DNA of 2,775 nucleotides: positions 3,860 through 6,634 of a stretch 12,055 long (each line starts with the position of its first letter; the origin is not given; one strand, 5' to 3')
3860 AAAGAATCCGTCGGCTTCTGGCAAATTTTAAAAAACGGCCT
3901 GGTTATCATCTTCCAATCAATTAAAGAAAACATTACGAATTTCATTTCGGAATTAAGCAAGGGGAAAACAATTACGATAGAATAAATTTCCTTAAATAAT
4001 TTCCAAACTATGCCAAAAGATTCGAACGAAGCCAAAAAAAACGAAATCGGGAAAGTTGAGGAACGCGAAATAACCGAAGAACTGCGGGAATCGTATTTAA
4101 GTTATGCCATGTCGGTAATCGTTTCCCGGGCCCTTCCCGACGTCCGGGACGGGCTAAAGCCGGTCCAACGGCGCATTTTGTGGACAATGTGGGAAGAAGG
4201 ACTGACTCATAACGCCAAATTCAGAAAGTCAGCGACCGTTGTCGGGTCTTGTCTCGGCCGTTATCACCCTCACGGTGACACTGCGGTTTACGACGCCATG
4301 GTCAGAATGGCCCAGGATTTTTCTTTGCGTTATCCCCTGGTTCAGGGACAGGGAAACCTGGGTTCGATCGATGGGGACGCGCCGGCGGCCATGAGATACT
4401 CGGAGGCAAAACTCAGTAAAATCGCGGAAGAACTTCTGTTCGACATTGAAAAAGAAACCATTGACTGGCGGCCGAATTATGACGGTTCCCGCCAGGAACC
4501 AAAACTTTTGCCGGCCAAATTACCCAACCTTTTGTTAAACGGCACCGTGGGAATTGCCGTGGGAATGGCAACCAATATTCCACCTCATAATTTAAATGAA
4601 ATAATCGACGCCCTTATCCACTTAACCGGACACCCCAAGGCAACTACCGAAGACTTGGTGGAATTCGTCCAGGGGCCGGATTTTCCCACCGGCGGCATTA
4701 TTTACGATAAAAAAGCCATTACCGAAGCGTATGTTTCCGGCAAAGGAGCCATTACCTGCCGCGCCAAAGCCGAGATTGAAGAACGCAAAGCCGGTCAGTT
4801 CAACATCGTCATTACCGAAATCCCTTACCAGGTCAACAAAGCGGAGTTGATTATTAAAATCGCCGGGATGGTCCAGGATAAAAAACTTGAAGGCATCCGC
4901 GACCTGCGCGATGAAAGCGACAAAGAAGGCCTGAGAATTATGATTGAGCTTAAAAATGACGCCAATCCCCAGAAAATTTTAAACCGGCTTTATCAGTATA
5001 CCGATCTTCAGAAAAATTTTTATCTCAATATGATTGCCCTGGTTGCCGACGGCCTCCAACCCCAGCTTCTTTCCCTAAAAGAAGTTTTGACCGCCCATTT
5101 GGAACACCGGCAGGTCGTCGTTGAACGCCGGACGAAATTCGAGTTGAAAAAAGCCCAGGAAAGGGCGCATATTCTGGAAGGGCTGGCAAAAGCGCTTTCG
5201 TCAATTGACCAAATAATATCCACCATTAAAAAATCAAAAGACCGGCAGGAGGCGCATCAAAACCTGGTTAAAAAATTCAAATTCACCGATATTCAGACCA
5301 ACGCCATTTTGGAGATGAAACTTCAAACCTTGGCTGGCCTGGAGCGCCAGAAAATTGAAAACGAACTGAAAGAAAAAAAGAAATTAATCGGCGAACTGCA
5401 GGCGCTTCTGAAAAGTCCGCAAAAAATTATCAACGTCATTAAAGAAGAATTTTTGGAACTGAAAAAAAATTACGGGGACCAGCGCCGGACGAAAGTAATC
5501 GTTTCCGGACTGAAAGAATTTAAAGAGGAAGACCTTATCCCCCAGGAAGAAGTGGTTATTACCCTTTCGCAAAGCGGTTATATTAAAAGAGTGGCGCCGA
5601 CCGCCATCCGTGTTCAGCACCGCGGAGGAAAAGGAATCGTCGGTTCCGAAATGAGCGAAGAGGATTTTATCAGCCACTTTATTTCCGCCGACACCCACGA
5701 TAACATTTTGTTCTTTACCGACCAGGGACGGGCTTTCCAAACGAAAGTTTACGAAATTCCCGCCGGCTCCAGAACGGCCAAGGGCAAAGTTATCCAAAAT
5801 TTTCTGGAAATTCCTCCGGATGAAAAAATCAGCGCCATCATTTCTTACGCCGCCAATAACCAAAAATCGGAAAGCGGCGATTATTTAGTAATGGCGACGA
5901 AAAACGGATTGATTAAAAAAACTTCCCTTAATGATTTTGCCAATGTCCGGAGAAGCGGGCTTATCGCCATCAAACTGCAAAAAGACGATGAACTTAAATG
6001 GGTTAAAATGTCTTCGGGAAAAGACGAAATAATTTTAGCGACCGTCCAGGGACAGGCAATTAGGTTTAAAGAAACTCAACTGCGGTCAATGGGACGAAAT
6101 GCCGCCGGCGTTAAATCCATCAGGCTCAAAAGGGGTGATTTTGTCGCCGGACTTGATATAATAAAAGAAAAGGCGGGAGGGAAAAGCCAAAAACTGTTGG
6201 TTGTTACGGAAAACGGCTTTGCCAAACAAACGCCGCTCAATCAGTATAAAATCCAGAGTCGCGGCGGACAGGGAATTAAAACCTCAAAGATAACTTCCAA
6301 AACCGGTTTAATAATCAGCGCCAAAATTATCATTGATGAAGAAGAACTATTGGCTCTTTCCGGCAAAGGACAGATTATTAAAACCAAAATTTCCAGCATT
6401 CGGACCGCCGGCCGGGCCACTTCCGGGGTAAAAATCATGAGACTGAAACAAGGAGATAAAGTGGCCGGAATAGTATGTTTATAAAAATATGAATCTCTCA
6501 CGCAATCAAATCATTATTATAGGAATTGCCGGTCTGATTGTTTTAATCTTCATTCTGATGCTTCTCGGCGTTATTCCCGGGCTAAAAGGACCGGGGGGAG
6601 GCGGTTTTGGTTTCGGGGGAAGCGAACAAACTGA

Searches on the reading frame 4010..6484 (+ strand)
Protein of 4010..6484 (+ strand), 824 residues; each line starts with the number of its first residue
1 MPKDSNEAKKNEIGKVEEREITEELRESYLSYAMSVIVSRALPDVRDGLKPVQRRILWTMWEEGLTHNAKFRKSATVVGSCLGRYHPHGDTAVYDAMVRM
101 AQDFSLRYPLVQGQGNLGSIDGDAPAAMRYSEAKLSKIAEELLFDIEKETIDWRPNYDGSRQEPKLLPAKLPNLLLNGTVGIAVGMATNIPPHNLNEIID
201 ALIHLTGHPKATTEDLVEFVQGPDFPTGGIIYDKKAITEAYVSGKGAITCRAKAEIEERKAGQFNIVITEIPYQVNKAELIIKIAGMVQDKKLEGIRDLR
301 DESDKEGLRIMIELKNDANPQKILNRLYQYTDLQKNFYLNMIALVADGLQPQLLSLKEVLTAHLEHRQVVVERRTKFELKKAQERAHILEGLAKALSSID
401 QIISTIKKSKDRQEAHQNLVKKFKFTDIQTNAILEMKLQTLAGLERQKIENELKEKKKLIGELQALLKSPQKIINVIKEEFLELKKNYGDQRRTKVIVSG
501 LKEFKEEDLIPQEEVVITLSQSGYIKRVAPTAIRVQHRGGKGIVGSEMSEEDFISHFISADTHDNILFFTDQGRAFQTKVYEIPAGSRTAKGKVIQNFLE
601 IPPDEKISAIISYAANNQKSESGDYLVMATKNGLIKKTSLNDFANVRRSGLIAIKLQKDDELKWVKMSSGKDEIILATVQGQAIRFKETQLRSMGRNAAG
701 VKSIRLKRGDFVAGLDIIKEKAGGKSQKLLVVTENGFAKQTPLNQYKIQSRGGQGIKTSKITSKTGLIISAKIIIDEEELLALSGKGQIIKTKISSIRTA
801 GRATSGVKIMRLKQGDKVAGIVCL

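Call 9: find_encoding_contigs(protein=window:4010-6484:+, flank=10000, max_places=4)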
Protein window:4010-6484:+ (824 aa): no gene with exactly this product is on record in the collection.
